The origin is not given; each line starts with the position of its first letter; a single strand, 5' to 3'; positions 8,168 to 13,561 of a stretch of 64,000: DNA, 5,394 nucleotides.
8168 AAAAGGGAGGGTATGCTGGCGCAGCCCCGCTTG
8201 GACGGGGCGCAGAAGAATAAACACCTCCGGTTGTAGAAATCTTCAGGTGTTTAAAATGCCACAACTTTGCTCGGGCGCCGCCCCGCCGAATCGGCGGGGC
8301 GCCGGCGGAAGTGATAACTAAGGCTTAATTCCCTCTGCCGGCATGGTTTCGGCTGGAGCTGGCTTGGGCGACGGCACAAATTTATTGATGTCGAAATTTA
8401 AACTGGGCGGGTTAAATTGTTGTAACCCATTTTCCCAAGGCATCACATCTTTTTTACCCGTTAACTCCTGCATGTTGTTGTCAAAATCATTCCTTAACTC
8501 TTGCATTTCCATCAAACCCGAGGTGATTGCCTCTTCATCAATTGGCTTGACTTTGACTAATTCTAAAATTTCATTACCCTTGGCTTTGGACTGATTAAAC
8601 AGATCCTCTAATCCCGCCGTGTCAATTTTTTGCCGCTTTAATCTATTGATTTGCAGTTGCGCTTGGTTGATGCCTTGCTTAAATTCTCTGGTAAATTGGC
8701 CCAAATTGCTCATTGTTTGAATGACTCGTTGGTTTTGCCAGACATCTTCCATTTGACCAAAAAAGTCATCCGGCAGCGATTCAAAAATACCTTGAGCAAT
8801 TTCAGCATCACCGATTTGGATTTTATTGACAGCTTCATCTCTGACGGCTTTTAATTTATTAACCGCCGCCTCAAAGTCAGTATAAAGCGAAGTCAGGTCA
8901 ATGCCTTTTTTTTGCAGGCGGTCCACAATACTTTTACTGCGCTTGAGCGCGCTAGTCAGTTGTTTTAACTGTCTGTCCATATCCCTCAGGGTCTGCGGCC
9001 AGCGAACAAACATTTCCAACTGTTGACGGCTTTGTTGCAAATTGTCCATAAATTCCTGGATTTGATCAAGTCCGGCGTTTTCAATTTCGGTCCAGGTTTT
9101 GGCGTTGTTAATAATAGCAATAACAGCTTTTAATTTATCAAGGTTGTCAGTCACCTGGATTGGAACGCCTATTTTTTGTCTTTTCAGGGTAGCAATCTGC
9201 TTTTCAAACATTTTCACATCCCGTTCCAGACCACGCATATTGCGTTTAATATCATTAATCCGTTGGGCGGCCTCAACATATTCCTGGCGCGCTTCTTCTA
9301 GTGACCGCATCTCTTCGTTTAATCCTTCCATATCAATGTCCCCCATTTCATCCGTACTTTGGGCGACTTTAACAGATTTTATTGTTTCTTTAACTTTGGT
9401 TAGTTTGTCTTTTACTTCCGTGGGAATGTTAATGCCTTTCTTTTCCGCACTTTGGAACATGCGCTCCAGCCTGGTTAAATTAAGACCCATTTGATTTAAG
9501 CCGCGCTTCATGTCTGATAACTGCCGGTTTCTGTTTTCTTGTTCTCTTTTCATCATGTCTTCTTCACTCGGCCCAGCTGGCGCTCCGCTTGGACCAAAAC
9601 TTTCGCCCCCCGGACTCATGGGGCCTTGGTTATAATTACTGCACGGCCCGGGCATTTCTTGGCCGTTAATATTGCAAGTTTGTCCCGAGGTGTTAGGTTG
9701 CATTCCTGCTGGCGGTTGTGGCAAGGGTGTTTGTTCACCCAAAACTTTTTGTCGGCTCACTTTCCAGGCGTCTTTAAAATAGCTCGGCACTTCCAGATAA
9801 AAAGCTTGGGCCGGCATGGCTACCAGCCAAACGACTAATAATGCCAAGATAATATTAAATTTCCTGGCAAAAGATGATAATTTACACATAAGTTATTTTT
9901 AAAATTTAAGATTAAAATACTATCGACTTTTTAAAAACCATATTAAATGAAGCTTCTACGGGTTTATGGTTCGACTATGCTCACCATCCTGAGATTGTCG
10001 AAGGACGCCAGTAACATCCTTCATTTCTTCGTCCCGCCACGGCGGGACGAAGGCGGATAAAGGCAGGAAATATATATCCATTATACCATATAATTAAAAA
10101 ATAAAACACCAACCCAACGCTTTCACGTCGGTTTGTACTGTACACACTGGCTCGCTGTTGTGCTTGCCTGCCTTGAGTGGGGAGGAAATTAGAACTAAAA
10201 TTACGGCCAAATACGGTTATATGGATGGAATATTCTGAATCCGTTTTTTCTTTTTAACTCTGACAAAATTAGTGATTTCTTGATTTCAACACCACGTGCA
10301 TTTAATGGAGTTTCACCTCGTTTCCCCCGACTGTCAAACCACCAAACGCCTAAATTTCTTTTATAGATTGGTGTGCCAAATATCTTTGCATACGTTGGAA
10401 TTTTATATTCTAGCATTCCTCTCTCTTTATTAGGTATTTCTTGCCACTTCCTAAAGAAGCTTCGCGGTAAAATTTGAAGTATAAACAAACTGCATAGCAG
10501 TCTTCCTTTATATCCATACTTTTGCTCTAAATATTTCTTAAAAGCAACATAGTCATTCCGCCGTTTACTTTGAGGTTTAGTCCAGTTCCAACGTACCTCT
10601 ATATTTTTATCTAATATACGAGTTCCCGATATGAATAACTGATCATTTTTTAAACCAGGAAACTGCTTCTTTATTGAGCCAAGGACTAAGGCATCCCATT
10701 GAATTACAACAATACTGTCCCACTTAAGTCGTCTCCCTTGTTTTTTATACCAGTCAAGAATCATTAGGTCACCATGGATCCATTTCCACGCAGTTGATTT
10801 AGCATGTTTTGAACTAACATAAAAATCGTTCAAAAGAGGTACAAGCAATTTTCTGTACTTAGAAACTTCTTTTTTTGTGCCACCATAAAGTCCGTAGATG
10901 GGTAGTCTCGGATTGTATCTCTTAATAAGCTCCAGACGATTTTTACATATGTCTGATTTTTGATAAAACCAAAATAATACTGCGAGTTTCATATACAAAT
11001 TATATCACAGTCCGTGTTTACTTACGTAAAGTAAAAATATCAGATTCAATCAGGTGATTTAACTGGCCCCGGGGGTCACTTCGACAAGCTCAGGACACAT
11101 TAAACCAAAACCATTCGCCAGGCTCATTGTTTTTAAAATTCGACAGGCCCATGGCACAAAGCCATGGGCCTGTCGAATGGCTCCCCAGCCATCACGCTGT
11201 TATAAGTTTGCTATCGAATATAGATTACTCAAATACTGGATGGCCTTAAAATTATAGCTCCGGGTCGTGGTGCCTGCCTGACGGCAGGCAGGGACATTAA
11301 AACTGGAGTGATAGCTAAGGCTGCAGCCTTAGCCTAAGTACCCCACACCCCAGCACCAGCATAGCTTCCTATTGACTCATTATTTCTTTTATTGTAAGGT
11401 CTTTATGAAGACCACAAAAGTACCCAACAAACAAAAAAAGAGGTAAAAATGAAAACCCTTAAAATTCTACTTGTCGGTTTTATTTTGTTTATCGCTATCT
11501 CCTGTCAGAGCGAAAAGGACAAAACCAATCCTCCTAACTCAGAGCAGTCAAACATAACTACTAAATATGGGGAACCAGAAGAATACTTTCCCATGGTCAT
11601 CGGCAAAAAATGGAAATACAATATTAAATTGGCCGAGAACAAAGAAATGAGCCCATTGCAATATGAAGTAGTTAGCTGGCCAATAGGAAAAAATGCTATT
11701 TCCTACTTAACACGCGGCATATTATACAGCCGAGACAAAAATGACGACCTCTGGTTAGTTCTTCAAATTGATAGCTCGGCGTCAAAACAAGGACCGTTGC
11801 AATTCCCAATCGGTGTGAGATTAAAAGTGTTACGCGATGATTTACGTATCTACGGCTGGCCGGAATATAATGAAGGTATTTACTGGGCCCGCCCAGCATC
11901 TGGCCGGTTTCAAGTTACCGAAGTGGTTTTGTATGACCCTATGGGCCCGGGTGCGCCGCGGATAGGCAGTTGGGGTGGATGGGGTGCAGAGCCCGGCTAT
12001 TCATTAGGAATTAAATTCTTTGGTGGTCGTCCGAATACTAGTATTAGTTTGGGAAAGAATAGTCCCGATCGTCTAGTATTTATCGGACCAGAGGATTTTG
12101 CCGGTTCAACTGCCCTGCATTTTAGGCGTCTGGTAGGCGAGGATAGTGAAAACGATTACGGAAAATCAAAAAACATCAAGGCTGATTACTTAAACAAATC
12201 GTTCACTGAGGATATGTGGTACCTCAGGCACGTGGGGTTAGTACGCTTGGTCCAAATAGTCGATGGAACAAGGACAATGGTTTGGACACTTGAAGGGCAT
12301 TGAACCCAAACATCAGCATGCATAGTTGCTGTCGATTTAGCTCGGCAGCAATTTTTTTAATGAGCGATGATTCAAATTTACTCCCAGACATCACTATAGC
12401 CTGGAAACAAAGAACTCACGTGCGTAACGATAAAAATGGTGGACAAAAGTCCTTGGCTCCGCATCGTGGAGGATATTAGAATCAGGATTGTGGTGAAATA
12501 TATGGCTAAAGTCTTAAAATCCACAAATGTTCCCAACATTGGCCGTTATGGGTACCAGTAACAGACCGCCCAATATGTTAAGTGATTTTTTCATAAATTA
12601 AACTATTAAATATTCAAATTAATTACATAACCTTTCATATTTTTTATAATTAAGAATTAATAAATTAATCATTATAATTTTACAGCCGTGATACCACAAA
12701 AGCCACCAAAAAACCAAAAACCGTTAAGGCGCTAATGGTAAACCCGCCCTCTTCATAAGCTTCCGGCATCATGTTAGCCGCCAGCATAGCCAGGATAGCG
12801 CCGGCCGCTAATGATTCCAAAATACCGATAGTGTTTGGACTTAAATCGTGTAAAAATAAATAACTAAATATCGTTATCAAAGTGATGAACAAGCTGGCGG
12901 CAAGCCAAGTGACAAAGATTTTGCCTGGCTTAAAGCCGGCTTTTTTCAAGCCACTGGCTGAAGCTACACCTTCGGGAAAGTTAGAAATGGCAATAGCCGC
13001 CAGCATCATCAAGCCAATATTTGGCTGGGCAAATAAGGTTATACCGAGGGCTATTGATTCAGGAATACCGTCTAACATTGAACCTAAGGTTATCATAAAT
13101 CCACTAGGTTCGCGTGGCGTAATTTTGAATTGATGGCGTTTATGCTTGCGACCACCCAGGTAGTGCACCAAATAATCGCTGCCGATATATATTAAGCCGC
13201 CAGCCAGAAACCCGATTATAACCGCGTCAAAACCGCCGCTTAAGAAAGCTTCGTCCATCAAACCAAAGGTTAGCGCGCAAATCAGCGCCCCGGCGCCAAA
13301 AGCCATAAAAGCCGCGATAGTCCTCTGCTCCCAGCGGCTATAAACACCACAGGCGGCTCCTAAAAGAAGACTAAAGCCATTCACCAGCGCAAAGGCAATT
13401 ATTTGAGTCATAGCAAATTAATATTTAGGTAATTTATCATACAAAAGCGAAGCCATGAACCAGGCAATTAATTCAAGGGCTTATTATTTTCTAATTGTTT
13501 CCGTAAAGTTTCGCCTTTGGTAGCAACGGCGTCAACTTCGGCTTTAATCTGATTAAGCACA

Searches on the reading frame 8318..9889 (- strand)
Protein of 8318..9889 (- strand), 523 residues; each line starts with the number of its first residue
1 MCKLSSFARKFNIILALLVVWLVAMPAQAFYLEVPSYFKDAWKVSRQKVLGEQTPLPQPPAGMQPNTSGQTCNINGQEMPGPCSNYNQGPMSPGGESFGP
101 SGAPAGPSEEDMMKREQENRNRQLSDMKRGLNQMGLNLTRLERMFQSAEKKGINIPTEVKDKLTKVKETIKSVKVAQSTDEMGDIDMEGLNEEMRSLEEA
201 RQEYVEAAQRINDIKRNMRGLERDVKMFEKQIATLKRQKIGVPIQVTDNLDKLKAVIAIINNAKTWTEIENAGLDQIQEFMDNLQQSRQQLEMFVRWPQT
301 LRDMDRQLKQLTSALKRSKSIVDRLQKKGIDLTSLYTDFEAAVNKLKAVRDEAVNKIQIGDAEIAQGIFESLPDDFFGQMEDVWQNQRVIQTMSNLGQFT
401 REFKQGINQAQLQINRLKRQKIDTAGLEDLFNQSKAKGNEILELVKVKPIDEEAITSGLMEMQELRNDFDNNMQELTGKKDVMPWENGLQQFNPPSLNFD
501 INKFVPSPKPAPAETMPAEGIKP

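Call 21: search_protein_families(library=pfam, proteins=[window:8318-9889:-])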
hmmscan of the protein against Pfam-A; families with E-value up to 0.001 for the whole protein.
window:8318-9889:- (523 aa): 2 families
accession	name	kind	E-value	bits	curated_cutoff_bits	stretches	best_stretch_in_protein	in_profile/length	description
PF23100.1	DUF2096_N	-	9.9e-05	23.1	26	0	142-203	9-66/96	DUF2096 N-terminal four-helical bundle domain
PF03908.18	Sec20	-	0.00066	20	27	0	278-328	15-65/92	Sec20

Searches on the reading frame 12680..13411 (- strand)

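Call 21: search_protein_families(library=pfam, proteins=[window:12680-13411:-])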
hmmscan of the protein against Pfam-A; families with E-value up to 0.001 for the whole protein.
window:12680-13411:- (243 aa): 1 family
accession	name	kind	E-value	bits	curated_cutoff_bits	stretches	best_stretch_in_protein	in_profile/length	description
PF02535.28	Zip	-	1e-10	41.8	35.1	1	90-236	164-314/323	ZIP Zinc transporter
